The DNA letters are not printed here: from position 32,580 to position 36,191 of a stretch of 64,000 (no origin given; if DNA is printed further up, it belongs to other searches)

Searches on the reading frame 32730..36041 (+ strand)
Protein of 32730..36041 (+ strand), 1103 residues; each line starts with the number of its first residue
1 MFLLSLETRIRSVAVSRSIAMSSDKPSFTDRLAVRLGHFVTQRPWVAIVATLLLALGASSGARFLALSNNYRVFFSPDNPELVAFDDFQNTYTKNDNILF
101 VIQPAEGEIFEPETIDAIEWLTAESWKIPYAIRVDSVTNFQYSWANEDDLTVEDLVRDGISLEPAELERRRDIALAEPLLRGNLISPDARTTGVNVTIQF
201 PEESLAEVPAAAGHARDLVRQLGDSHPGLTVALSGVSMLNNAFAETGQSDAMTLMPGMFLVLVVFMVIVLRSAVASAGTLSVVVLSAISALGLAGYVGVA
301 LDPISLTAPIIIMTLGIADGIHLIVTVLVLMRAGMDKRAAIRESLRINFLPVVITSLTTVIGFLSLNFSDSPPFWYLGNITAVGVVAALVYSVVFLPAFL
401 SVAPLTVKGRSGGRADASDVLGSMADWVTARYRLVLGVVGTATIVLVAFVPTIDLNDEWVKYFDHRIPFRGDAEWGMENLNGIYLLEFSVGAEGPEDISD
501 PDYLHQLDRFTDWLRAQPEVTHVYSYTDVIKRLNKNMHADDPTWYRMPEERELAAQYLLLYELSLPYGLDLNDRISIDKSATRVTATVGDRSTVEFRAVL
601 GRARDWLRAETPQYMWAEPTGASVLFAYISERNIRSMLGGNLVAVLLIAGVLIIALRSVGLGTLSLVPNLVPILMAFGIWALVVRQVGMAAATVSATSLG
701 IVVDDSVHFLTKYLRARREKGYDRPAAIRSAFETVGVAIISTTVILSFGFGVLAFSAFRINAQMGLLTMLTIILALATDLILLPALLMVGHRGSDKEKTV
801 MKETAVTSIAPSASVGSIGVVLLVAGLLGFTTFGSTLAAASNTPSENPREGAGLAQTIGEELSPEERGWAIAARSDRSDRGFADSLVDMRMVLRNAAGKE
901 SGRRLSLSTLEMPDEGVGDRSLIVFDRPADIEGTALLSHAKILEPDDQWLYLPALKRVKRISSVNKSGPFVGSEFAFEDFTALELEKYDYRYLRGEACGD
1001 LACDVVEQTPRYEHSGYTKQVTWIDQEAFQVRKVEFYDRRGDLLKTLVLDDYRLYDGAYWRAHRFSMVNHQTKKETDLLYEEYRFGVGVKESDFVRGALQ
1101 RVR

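Call 75: search_protein_families(library=pfam, proteins=[window:32730-36041:+], max_evalue=0.001)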
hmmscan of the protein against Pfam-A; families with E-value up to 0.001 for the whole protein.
window:32730-36041:+ (1103 aa): 5 families
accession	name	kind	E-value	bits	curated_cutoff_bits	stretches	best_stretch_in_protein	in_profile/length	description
PF17131.11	LolA_like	-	1.3e-55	188.3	30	1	919-1101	3-184/184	Outer membrane lipoprotein-sorting protein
PF03176.21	MMPL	-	7.7e-36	124.1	20.5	2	173-403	70-302/333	MMPL family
PF07044.18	DUF1329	-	1.6e-10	41.3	23.1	1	922-992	144-221/368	Protein of unknown function (DUF1329)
PF02460.24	Patched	-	2.1e-06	28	23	1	271-401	27-155/156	Patched SSD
PF12349.14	Sterol-sensing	-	1.3e-05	25.5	22.3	0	278-402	11-135/153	Sterol-sensing domain of SREBP cleavage-activation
